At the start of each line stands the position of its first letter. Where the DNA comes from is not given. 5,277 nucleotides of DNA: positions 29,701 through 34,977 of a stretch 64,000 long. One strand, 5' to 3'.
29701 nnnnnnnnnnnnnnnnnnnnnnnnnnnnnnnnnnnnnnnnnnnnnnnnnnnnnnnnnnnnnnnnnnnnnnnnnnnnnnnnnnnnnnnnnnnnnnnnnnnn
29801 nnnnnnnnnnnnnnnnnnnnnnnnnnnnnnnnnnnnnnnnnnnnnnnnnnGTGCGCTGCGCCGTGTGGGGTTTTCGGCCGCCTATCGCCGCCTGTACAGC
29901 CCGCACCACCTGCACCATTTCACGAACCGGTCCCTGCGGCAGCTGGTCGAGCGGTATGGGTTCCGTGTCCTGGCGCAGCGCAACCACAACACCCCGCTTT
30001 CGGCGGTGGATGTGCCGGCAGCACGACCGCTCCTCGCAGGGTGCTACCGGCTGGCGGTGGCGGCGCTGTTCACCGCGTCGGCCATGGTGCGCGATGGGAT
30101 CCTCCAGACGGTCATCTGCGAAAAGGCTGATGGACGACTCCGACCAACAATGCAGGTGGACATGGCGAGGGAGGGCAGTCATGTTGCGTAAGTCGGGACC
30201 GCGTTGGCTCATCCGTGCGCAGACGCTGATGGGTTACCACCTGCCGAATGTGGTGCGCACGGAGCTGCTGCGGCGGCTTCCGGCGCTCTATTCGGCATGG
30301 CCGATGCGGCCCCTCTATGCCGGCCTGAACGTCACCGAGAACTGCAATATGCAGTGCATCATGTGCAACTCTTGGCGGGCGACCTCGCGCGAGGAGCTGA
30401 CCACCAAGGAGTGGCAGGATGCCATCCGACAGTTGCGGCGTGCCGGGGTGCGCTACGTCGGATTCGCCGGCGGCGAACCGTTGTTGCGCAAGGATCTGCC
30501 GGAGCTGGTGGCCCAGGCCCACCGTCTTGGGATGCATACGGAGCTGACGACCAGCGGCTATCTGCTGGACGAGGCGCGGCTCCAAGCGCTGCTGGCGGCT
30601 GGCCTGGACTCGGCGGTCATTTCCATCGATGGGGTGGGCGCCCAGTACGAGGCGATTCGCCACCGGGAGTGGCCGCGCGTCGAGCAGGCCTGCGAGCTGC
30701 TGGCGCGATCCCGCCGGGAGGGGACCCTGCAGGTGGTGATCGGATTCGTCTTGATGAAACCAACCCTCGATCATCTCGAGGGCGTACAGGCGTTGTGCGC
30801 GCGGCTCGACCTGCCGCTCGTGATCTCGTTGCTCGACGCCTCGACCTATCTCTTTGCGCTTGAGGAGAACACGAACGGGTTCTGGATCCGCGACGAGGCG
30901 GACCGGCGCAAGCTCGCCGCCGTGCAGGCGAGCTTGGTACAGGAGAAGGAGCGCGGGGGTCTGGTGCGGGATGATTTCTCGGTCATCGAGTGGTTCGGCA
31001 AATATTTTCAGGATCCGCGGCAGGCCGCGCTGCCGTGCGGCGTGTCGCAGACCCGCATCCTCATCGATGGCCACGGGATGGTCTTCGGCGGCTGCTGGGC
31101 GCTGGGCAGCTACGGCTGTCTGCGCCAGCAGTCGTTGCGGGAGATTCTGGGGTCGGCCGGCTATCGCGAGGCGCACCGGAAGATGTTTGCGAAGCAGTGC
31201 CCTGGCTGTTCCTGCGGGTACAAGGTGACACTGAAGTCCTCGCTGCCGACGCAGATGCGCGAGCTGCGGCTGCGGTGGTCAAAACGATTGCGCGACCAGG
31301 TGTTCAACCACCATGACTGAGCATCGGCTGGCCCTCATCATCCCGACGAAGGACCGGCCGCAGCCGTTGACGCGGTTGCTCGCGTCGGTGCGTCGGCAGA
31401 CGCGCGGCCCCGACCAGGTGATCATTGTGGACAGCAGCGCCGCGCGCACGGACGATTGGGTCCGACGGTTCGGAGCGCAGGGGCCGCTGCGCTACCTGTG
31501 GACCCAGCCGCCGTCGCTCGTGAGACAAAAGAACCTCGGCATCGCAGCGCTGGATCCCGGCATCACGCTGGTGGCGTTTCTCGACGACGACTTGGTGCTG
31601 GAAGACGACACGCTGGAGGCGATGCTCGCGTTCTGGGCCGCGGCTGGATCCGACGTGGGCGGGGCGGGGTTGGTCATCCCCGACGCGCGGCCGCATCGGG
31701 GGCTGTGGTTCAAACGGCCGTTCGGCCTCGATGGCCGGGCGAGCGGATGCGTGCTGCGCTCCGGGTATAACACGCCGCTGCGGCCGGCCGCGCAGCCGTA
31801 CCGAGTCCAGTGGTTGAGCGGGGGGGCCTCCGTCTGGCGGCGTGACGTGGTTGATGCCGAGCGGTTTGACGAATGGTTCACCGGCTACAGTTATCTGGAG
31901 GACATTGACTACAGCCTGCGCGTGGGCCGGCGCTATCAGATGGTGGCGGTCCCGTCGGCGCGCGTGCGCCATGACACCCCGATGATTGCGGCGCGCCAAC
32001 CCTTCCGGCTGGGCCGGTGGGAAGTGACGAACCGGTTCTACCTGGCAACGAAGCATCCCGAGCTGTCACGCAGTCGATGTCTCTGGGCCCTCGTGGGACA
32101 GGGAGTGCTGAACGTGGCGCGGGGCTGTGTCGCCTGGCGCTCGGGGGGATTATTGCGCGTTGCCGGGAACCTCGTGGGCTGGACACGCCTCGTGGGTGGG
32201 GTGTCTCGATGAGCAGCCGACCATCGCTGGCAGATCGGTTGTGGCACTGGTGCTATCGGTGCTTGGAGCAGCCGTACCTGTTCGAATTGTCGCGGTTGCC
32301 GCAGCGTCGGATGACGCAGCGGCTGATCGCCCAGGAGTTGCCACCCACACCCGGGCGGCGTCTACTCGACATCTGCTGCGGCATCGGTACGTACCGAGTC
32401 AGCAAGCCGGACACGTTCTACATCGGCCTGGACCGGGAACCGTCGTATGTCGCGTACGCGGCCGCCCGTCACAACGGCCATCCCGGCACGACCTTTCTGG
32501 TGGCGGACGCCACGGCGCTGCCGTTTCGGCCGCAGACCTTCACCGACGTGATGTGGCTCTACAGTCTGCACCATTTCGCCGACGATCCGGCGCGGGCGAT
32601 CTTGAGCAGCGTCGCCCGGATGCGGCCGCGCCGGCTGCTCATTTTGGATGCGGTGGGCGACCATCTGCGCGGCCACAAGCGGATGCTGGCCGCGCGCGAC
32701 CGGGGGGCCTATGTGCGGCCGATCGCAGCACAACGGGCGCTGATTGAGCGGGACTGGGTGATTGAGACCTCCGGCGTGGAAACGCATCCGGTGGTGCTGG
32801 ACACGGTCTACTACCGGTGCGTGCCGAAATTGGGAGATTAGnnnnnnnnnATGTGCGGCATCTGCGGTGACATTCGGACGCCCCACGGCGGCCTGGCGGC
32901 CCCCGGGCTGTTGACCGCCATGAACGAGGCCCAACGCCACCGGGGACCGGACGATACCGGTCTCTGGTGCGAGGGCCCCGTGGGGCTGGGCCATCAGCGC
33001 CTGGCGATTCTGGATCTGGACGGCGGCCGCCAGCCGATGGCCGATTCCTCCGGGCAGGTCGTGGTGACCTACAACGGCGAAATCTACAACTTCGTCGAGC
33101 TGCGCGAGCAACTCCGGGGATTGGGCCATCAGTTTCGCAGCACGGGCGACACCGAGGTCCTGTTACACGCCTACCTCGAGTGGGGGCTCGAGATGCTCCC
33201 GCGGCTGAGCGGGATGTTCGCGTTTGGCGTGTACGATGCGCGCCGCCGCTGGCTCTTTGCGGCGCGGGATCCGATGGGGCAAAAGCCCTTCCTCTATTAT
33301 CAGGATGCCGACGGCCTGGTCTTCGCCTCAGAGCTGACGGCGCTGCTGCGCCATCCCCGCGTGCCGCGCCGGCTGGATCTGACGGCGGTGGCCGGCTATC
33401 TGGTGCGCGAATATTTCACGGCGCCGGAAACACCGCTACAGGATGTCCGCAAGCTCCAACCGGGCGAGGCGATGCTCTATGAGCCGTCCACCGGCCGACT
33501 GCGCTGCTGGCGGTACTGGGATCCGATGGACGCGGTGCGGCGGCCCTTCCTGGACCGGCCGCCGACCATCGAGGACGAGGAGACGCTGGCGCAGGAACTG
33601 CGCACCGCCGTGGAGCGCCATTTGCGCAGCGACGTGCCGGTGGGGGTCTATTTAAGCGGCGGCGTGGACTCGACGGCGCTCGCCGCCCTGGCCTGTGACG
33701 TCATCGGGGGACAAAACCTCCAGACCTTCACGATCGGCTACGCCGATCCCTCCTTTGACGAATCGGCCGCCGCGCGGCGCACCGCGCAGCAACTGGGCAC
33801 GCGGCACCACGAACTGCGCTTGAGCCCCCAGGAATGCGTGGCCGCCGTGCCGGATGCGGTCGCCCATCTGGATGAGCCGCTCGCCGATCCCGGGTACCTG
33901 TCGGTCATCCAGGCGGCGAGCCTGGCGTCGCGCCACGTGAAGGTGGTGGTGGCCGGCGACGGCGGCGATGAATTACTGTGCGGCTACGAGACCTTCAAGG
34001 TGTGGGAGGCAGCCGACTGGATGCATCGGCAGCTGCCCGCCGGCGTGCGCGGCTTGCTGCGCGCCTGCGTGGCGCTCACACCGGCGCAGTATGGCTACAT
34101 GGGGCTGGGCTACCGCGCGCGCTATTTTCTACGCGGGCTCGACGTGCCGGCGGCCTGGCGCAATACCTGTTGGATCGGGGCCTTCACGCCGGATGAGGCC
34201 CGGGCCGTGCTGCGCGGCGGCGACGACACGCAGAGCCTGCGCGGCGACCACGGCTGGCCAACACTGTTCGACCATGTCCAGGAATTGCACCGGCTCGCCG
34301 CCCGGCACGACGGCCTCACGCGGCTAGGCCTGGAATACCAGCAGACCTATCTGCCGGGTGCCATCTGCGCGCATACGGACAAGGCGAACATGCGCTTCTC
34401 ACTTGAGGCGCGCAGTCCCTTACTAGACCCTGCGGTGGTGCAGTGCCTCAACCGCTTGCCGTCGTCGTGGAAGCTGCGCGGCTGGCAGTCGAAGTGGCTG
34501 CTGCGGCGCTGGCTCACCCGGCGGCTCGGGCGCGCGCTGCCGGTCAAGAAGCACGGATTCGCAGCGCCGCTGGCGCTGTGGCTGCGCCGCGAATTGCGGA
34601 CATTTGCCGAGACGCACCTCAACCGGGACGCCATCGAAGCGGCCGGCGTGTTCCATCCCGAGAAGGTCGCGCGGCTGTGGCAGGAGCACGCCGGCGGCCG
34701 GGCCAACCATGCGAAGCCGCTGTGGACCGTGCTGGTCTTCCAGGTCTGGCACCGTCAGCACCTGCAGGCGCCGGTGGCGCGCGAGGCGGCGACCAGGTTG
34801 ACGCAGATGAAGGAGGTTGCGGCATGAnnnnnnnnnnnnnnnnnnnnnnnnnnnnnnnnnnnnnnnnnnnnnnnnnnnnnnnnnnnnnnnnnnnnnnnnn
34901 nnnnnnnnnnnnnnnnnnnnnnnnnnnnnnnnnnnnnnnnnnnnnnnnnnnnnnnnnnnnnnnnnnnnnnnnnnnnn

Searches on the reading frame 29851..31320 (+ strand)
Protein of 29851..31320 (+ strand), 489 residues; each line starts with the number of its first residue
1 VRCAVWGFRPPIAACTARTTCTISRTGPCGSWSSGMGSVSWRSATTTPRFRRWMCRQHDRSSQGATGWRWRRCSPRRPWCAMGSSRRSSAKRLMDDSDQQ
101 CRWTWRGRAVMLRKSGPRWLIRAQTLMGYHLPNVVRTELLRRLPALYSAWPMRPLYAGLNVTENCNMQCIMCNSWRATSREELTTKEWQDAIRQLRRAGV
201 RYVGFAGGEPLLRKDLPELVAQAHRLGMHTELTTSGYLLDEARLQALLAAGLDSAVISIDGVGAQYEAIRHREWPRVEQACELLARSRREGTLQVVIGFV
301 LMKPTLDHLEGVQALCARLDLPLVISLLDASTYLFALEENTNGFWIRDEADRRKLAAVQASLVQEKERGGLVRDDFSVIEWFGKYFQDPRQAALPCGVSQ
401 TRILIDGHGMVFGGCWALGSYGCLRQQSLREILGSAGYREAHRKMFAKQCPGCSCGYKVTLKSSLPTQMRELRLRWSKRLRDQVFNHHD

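Call 75: search_protein_families(library=pfam, proteins=[window:29851-31320:+], max_evalue=0.001)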
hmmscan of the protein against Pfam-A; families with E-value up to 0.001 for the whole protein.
window:29851-31320:+ (489 aa): 2 families
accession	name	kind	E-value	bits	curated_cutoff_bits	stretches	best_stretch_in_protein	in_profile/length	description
PF04055.27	Radical_SAM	-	1.7e-22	80.8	29.5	1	160-310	2-160/166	Radical SAM superfamily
PF13353.11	Fer4_12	-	4.6e-07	30.6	22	1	163-268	13-122/137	4Fe-4S single cluster domain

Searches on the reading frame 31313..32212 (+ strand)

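Call 36: search_protein_families(library=pfam, proteins=[window:31313-32212:+], max_evalue=0.0001)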
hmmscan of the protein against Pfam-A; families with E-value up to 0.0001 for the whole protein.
window:31313-32212:+ (299 aa): 2 families
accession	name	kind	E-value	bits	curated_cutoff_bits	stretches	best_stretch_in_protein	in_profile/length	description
PF00535.33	Glycos_transf_2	-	4.4e-13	49.9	23.3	1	8-179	2-163/168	Glycosyl transferase family 2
PF13641.12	Glyco_tranf_2_3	-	3.9e-09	37.3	27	1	4-224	1-215/230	Glycosyltransferase like family 2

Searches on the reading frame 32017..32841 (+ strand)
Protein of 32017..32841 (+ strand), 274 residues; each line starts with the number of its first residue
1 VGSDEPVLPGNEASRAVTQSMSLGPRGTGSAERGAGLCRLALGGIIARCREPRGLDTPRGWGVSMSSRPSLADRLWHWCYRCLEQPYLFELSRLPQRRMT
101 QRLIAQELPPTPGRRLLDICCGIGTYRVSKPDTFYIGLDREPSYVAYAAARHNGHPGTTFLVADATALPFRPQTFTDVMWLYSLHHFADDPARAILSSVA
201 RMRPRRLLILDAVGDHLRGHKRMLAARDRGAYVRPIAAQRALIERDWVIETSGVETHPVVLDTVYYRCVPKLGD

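Call 75: search_protein_families(library=pfam, proteins=[window:32017-32841:+], max_evalue=0.001)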
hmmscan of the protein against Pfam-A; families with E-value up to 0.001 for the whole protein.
window:32017-32841:+ (274 aa): 3 families
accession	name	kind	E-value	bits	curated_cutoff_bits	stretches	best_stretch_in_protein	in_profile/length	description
PF13649.12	Methyltransf_25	-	1.9e-10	41.8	27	1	117-202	2-92/97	Methyltransferase domain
PF08241.18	Methyltransf_11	-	3.6e-08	34.4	21.2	1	117-198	1-83/95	Methyltransferase domain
PF13847.12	Methyltransf_31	-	0.00042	20.5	27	1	112-190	3-90/145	Methyltransferase domain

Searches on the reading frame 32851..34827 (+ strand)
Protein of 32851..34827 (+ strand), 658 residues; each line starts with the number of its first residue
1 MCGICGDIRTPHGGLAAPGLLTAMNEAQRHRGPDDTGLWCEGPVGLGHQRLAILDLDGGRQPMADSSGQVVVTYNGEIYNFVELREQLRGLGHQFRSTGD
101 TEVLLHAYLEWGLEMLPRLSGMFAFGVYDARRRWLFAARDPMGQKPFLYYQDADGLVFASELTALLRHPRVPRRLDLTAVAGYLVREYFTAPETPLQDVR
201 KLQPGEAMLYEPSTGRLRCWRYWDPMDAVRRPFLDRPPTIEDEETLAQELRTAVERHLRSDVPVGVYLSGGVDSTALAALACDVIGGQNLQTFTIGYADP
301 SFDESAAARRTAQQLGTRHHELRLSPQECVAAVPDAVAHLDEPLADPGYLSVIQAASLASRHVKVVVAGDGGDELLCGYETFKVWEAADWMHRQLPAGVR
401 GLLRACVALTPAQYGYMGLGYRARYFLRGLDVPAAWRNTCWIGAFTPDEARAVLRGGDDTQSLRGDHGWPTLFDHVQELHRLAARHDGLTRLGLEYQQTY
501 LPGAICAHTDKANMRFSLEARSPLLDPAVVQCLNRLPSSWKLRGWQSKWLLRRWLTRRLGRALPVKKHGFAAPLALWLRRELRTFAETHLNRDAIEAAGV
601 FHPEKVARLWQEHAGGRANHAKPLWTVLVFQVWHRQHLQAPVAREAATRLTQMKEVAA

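Call 35: search_protein_families(library=pfam, proteins=[window:32851-34827:+], max_evalue=0.0001)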
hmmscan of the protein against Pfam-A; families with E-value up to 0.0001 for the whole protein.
window:32851-34827:+ (658 aa): 4 families
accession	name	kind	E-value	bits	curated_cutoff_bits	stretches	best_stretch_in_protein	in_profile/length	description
PF00733.27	Asn_synthase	-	7.3e-81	273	21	1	246-635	2-354/354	Asparagine synthase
PF13522.11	GATase_6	-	3.4e-43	147.2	27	1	33-161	1-130/130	Glutamine amidotransferase domain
PF13537.11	GATase_7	-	1.3e-42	145.1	25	1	48-166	1-122/123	Glutamine amidotransferase domain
PF02540.23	NAD_synthase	-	4.3e-06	26.5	21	1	247-381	6-139/242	NAD synthase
